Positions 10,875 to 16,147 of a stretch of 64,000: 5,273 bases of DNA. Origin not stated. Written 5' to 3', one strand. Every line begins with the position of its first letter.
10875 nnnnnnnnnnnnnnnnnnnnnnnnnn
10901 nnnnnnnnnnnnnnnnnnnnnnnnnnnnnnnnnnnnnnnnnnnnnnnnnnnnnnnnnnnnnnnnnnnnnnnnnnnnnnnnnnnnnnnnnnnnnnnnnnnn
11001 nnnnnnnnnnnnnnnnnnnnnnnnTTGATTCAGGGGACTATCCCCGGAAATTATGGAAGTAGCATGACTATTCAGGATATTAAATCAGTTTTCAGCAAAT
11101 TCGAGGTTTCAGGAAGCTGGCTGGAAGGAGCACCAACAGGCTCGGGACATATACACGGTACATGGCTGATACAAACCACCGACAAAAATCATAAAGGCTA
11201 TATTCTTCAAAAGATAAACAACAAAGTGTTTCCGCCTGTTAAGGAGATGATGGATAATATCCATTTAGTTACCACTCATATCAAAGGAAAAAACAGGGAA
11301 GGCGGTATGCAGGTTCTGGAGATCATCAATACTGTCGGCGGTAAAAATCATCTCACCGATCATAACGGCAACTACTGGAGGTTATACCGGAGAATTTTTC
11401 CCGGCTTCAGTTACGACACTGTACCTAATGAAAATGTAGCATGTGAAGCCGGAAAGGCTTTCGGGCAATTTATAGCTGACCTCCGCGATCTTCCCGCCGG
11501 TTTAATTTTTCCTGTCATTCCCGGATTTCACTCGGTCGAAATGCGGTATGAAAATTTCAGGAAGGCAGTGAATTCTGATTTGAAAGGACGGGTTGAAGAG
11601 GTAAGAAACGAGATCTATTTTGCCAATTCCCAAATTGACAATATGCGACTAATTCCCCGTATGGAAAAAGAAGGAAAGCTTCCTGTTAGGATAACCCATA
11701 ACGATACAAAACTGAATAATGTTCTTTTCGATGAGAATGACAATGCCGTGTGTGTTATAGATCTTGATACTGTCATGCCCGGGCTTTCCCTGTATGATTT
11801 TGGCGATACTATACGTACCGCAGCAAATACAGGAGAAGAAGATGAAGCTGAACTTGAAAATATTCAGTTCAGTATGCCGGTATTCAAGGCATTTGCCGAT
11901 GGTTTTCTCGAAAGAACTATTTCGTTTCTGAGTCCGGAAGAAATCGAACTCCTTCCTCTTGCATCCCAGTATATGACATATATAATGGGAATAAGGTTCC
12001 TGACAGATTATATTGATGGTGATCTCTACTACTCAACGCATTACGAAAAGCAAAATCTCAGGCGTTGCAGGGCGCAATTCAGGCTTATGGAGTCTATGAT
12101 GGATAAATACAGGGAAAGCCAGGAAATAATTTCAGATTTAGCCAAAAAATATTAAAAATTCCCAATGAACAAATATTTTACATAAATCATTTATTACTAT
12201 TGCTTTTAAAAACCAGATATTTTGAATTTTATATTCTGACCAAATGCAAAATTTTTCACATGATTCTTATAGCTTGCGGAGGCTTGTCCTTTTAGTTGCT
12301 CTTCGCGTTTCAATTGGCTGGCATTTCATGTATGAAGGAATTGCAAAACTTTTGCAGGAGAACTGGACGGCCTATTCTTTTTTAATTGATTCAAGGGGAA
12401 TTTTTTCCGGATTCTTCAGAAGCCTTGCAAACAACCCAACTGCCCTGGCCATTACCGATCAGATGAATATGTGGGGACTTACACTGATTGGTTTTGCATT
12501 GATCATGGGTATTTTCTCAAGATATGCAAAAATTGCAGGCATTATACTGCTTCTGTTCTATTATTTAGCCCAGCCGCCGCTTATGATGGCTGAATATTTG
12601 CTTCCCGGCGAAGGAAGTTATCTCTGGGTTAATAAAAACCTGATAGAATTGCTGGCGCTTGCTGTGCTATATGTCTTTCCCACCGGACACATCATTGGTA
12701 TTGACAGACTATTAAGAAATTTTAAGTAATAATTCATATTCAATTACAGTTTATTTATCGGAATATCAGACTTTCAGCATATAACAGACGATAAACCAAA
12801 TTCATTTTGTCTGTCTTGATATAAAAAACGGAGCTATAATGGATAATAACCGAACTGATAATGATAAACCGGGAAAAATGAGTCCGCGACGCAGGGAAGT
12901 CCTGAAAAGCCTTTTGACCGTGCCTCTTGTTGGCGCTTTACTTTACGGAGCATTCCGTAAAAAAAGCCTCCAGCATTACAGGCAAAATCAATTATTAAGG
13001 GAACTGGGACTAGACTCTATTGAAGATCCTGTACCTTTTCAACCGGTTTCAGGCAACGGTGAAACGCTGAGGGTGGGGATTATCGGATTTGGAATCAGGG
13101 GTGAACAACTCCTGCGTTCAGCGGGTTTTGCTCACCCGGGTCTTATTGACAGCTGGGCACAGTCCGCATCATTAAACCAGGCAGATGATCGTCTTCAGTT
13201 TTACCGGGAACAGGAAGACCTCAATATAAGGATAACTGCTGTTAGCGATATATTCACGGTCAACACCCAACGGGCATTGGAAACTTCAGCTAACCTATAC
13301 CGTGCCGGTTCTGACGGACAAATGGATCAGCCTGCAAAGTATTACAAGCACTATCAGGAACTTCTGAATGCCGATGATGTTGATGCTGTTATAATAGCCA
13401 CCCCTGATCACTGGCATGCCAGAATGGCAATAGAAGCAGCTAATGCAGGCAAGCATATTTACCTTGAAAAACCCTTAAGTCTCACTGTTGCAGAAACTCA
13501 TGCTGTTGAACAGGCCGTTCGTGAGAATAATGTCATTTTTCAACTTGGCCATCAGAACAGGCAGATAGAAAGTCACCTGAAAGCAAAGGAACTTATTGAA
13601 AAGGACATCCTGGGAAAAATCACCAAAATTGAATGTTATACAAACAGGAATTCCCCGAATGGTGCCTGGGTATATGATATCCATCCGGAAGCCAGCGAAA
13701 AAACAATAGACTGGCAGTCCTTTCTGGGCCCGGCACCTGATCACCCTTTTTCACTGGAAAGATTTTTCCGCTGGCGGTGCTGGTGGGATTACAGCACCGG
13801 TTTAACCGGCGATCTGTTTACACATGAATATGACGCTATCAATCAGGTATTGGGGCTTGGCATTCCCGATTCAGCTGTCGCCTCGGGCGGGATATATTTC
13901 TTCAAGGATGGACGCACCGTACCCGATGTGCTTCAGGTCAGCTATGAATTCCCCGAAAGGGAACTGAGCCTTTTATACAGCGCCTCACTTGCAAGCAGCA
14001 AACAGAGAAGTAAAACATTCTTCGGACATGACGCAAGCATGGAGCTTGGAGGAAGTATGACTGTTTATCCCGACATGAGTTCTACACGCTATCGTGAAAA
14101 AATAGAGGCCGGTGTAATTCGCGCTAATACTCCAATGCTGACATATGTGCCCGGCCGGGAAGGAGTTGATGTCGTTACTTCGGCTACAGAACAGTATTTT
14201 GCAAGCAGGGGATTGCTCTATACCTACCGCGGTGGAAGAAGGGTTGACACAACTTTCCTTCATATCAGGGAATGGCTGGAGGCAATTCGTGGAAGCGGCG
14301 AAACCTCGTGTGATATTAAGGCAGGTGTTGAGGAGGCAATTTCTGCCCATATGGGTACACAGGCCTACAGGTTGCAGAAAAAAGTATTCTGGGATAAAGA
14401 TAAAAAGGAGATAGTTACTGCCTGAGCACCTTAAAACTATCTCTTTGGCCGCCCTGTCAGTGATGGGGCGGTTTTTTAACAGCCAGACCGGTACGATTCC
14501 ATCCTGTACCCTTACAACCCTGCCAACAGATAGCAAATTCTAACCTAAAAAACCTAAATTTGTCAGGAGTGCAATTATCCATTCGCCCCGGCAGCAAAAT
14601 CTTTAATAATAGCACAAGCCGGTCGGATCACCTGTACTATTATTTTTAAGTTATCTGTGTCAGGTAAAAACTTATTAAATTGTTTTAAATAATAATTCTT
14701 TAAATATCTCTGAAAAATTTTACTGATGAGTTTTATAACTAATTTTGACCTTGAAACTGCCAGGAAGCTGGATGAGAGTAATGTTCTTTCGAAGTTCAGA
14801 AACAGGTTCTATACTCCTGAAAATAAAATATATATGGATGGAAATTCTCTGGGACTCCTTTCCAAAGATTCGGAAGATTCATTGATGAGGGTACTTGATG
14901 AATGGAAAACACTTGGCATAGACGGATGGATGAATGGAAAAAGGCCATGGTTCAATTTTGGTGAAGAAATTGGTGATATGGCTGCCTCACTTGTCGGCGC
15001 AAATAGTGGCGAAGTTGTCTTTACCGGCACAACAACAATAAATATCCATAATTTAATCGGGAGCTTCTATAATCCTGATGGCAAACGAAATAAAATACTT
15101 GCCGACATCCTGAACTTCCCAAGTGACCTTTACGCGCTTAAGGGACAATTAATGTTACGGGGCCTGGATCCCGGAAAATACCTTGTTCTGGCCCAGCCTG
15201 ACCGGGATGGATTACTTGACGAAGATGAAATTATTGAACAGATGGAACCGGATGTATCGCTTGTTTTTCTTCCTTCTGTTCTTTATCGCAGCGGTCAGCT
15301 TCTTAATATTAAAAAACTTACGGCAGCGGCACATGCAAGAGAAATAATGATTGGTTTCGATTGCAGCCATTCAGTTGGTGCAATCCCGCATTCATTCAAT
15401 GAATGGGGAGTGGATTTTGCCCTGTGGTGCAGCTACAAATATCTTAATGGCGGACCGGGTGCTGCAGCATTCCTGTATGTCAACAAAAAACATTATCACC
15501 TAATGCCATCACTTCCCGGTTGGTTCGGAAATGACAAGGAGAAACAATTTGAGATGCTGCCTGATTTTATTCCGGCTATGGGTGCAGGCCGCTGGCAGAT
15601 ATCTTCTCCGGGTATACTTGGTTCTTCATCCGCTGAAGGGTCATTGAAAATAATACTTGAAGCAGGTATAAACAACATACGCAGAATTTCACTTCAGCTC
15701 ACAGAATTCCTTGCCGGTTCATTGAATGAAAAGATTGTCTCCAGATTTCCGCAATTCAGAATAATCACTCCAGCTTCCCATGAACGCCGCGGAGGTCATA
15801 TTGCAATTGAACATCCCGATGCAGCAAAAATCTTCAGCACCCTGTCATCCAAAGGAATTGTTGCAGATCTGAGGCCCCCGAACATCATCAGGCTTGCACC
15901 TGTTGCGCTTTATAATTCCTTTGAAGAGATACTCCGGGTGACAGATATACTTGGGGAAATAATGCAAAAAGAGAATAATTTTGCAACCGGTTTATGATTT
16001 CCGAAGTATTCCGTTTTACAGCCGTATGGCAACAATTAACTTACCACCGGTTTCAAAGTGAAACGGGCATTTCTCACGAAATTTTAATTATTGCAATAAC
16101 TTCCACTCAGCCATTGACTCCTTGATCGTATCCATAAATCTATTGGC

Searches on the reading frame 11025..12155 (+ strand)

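Call 93: search_protein_families(library=pfam, proteins=[window:11025-12155:+])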
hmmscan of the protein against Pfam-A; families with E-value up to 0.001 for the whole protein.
window:11025-12155:+ (376 aa): 1 family
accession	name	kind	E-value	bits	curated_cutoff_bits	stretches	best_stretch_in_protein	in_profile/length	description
PF01636.29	APH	-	9.4e-15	55.4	23.2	1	38-275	5-220/239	Phosphotransferase enzyme family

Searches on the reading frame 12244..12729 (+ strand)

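Call 93: search_protein_families(library=pfam, proteins=[window:12244-12729:+])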
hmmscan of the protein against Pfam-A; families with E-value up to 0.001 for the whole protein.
window:12244-12729:+ (161 aa): 1 family
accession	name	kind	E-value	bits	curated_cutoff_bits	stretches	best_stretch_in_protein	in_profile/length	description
PF07681.17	DoxX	-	8.9e-06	26.7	23.6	1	17-106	2-79/85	DoxX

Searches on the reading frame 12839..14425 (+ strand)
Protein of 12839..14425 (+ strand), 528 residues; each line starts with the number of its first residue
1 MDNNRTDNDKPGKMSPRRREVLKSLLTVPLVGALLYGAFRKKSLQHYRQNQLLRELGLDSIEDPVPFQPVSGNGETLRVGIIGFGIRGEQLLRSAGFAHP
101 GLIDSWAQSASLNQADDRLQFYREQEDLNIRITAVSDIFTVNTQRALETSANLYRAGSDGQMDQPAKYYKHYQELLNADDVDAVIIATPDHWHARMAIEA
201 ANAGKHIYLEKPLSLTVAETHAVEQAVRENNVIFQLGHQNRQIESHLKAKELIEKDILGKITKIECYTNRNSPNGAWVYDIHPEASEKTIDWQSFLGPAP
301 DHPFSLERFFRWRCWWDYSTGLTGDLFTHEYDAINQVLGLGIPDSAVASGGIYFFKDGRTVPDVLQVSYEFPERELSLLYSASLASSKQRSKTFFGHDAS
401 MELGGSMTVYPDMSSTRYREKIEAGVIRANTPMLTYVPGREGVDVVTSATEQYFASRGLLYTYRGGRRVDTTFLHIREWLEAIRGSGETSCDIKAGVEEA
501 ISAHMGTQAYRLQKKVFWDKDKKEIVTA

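Call 7: search_protein_families(library=pfam, proteins=[window:12839-14425:+])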
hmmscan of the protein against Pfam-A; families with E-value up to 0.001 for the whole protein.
window:12839-14425:+ (528 aa): 4 families
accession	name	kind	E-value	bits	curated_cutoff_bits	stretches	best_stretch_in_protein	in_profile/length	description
PF01408.29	GFO_IDH_MocA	-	4.4e-17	63.3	24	1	138-238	31-120/120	Oxidoreductase family, NAD-binding Rossmann fold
PF19051.5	GFO_IDH_MocA_C2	-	6.1e-08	32.9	23.3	1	276-339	36-102/254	Oxidoreductase family, C-terminal alpha/beta domain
PF02894.22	GFO_IDH_MocA_C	-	1.8e-07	31.6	22.9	1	250-511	1-211/218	Oxidoreductase family, C-terminal alpha/beta domain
PF22725.1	GFO_IDH_MocA_C3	-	1.9e-07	31.6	27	0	309-400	32-122/124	GFO/IDH/MocA C-terminal domain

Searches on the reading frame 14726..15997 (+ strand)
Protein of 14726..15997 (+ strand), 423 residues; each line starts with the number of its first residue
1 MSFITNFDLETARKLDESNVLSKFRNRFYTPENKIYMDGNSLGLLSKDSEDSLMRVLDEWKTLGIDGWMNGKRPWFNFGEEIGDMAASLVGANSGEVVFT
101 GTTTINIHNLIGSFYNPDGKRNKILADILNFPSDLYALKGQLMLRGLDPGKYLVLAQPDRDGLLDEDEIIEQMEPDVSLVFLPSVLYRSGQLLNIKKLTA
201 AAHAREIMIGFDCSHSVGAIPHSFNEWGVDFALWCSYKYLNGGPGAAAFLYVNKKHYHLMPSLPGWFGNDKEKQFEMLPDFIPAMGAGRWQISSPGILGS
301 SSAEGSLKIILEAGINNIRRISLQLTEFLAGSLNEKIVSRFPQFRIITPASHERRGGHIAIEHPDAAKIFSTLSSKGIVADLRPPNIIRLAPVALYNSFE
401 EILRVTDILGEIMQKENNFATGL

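Call 7: search_protein_families(library=pfam, proteins=[window:14726-15997:+])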
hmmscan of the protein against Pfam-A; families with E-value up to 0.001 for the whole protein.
window:14726-15997:+ (423 aa): 2 families
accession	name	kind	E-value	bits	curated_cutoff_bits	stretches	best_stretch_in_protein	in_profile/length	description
PF22580.2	KYNU_C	-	5.8e-25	87.6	27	1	318-409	1-90/90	Kynureninase C-terminal domain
PF00266.25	Aminotran_5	-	1.5e-16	60.8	21.5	1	84-378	50-333/371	Aminotransferase class-V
